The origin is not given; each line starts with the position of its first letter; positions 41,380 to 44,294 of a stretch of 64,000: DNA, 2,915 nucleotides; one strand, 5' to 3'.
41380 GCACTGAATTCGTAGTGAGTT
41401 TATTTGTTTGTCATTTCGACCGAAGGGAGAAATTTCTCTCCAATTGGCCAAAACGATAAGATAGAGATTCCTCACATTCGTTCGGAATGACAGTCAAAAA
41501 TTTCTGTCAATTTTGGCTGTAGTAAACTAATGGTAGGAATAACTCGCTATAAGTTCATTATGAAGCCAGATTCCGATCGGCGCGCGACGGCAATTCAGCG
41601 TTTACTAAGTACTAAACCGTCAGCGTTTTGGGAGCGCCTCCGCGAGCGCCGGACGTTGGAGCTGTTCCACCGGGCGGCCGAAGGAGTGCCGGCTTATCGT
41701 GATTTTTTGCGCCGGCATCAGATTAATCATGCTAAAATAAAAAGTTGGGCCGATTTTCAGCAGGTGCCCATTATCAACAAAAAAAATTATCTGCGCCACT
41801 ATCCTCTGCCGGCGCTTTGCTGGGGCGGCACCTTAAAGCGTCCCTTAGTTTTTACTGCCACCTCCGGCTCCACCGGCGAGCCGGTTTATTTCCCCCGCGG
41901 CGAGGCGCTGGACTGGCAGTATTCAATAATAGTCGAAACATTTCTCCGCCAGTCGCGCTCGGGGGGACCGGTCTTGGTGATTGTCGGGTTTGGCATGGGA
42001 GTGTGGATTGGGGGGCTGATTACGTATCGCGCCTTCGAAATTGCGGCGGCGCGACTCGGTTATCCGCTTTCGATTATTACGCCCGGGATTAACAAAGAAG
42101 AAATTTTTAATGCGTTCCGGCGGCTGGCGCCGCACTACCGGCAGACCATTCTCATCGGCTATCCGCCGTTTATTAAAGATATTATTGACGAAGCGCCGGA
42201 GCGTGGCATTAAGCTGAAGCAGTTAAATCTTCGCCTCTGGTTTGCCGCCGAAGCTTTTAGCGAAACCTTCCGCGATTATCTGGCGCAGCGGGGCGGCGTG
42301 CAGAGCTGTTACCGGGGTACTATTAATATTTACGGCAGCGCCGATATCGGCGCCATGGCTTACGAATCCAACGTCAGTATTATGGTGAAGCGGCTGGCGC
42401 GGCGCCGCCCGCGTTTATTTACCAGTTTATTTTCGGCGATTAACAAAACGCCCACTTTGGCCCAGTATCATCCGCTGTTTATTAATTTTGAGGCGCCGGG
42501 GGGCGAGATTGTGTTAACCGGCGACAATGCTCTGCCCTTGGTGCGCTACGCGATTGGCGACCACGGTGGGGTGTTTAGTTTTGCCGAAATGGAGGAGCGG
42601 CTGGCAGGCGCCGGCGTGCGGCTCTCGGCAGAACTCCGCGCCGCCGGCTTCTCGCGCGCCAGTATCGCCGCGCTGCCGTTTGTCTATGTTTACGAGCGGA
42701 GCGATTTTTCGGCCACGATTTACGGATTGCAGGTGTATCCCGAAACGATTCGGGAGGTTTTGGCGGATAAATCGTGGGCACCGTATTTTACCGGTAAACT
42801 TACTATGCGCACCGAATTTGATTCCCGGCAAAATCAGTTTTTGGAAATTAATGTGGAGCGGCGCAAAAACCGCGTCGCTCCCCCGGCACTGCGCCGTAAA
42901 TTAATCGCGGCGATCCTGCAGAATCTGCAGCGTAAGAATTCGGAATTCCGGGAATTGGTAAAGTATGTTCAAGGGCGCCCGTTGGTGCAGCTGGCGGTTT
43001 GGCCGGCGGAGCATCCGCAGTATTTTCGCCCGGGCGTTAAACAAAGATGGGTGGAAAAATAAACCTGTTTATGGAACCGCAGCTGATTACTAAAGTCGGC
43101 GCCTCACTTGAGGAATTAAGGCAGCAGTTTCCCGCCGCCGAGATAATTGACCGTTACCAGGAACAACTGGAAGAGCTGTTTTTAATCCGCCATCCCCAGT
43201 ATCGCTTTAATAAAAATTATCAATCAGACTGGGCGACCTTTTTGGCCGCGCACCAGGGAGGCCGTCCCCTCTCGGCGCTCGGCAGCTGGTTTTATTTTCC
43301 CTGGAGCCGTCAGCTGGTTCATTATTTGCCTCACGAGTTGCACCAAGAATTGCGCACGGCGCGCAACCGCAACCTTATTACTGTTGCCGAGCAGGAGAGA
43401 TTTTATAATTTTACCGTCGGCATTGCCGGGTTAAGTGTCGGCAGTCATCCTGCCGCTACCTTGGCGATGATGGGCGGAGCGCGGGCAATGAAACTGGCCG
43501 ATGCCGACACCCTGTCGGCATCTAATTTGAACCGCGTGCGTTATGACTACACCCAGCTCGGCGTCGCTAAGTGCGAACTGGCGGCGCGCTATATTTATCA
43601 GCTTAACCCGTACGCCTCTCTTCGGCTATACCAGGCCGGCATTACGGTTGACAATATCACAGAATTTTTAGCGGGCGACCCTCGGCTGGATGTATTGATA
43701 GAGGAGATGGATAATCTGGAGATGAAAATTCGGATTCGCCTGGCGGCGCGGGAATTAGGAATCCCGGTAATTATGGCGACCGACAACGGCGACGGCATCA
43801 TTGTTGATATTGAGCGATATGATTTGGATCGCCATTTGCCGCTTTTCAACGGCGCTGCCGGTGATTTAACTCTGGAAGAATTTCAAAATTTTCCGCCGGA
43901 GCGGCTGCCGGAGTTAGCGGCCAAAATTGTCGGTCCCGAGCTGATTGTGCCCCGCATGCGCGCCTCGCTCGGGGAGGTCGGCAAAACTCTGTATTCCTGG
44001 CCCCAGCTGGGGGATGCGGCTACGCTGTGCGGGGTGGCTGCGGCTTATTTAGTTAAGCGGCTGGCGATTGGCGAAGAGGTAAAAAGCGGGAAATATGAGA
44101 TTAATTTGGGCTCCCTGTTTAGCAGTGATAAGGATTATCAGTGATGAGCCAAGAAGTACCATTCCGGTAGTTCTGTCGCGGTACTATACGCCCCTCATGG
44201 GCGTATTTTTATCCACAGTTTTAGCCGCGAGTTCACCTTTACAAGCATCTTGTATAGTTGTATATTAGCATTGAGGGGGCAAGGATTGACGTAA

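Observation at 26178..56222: ~30 kb locus of four giant secreted proteins, three sharing a recurrent unrecognised ~190-aa module fused to a CarbopepD_reg-like domain (8 copies)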

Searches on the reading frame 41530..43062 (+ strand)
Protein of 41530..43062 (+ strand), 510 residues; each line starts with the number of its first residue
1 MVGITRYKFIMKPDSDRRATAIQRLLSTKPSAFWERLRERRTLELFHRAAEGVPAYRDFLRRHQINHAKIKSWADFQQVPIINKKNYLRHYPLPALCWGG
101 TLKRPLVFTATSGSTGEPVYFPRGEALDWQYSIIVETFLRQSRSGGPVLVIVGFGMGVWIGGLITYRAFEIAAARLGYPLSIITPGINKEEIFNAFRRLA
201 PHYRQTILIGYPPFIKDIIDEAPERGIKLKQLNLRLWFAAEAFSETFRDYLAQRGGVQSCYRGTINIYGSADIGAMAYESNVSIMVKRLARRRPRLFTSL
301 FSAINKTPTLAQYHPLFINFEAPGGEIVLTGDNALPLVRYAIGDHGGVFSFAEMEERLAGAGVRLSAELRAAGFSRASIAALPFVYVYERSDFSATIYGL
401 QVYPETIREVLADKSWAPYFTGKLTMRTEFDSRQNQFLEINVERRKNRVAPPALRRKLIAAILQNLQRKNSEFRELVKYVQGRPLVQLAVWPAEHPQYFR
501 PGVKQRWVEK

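Call 18: search_protein_families(library=pfam, proteins=[window:41530-43062:+], max_evalue=0.001)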
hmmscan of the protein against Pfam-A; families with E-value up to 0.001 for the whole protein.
window:41530-43062:+ (510 aa): 0 families

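Call 57: search_protein_families(library=padloc, proteins=[window:41530-43062:+], max_evalue=0.01)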
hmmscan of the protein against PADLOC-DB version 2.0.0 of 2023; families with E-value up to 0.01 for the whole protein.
window:41530-43062:+ (510 aa): 0 families

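Call 67: search_protein_families(library=ncbifam, proteins=[window:41530-43062:+], max_evalue=0.01)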
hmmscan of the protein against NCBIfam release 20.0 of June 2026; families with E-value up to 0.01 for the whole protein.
window:41530-43062:+ (510 aa): 5 families
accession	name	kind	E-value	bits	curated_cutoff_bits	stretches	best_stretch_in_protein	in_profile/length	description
TIGR02155.1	PA_CoA_ligase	equivalog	4.9e-13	48.4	646.3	1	40-273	14-232/422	phenylacetate--CoA ligase PaaK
NF041878.1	paak_haloarch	equivalog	3.7e-12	45.5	700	1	37-274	16-238/427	phenylacetate--CoA ligase PaaK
NF053551.1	FlxY_rubin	equivalog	1.3e-07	30.7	520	1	47-125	22-97/424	flexirubin biosynthesis putative acyl-CoA ligase FlxY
NF045666.1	DVU1553_fam_AMP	equivalog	8.8e-07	28.3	300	1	37-118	26-104/331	DVU_1553 family AMP-dependent CoA ligase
TIGR03335.1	F390_ftsA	equivalog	0.00077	18.3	458.7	1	44-277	24-244/445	coenzyme F390 synthetase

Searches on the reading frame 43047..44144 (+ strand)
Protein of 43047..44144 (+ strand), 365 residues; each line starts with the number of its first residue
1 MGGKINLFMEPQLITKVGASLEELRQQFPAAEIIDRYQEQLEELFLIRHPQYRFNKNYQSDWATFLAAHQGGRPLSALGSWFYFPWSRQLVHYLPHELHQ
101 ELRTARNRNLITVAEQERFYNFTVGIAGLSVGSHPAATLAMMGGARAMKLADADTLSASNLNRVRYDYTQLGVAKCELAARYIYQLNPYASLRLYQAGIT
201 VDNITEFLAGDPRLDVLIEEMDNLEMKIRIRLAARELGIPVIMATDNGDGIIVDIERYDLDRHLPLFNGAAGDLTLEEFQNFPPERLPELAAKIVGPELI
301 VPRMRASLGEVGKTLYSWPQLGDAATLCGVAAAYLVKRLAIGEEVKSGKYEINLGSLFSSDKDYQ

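Call 18: search_protein_families(library=pfam, proteins=[window:43047-44144:+], max_evalue=0.001)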
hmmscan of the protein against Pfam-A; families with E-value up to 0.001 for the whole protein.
window:43047-44144:+ (365 aa): 1 family
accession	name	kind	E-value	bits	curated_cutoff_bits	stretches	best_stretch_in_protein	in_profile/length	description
PF00899.27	ThiF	-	2.3e-19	70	28.1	1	106-244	3-141/238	ThiF family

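Call 57: search_protein_families(library=padloc, proteins=[window:43047-44144:+], max_evalue=0.01)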
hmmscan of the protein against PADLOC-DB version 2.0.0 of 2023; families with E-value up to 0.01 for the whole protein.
window:43047-44144:+ (365 aa): 11 families
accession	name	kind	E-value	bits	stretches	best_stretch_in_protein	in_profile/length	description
PDLC00855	E1-E2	-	1.5e-08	32.2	1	114-198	295-379/579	E1-E2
PDLC00847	E1-E2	-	4.8e-07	26.5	1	122-265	287-427/523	E1-E2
PDLC00848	E1-E2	-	5.8e-06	22.8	1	130-201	384-454/607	E1-E2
PDLC00849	E1-E2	-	1.6e-05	21.8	1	122-200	334-412/582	E1-E2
PDLC00852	E1-E2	-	0.00013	18.7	1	130-221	336-422/546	E1-E2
PDLC00836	E1-E2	-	0.00035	17.3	1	117-193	337-414/602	E1-E2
PDLC00829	E1-E2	-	0.00046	17.4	1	123-256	173-305/426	E1-E2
PDLC00850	E1-E2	-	0.00078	16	1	123-199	316-392/566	E1-E2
PDLC00839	E1-E2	-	0.00081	15.7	1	130-196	380-445/602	E1-E2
PDLC00827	E1-E2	-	0.0025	14.3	1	130-194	342-405/711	E1-E2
PDLC00846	E1-E2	-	0.0084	12.7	0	116-164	312-360/587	E1-E2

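Call 67: search_protein_families(library=ncbifam, proteins=[window:43047-44144:+], max_evalue=0.01)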
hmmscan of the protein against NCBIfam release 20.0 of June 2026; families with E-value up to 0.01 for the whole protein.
window:43047-44144:+ (365 aa): 18 families
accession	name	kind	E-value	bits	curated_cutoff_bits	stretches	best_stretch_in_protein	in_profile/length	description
NF005901.0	PRK07877.1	equivalog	4.6e-90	302.8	476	1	20-361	26-342/722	Rv1355c family protein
NF006077.0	PRK08223.1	equivalog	2.5e-18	66.1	266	1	105-248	12-155/296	hypothetical protein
NF006395.0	PRK08644.1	equivalog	2.8e-18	66.3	159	1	111-244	20-152/215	sulfur carrier protein ThiS adenylyltransferase ThiF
TIGR02356.1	adenyl_thiF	equivalog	6.1e-15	55.1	275.25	1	111-245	11-143/203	thiazole biosynthesis adenylyltransferase ThiF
TIGR02354.1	thiF_fam2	equivalog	6.2e-15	55.6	152.2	1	117-228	17-125/200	thiamine biosynthesis protein ThiF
NF011425.0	PRK14852.1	equivalog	7.5e-14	50.6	1337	1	101-248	312-459/989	hypothetical protein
NF011424.0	PRK14851.1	subfamily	5.4e-13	47.8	1170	1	104-246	26-168/679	hypothetical protein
NF006444.0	PRK08762.1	equivalog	4e-11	42.2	449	1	106-244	130-268/387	molybdopterin-synthase adenylyltransferase MoeB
NF004111.0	PRK05600.1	equivalog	5.4e-10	38.9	437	1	100-245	18-163/371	ThiF family adenylyltransferase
NF004281.0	PRK05690.1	subfamily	1.2e-09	37.8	266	1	113-244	24-153/250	molybdopterin-synthase adenylyltransferase MoeB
NF011696.0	PRK15116.1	equivalog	9.4e-09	35.3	304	1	123-251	35-159/268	tRNA cyclic N6-threonylcarbamoyladenosine(37) synthase TcdA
NF047750.1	SAMPActivE1UbaA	equivalog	2e-08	33.9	450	1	124-242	38-151/270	SAMP-activating enzyme E1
TIGR02355.1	moeB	equivalog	3.3e-06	26.7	376.55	1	116-243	19-144/240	molybdopterin-synthase adenylyltransferase MoeB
NF006204.0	PRK08328.1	equivalog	8.4e-06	25.5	339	1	103-245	9-150/231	hypothetical protein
NF005902.0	PRK07878.1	equivalog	1.7e-05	23.9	647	1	111-239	32-158/392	adenylyltransferase/sulfurtransferase MoeZ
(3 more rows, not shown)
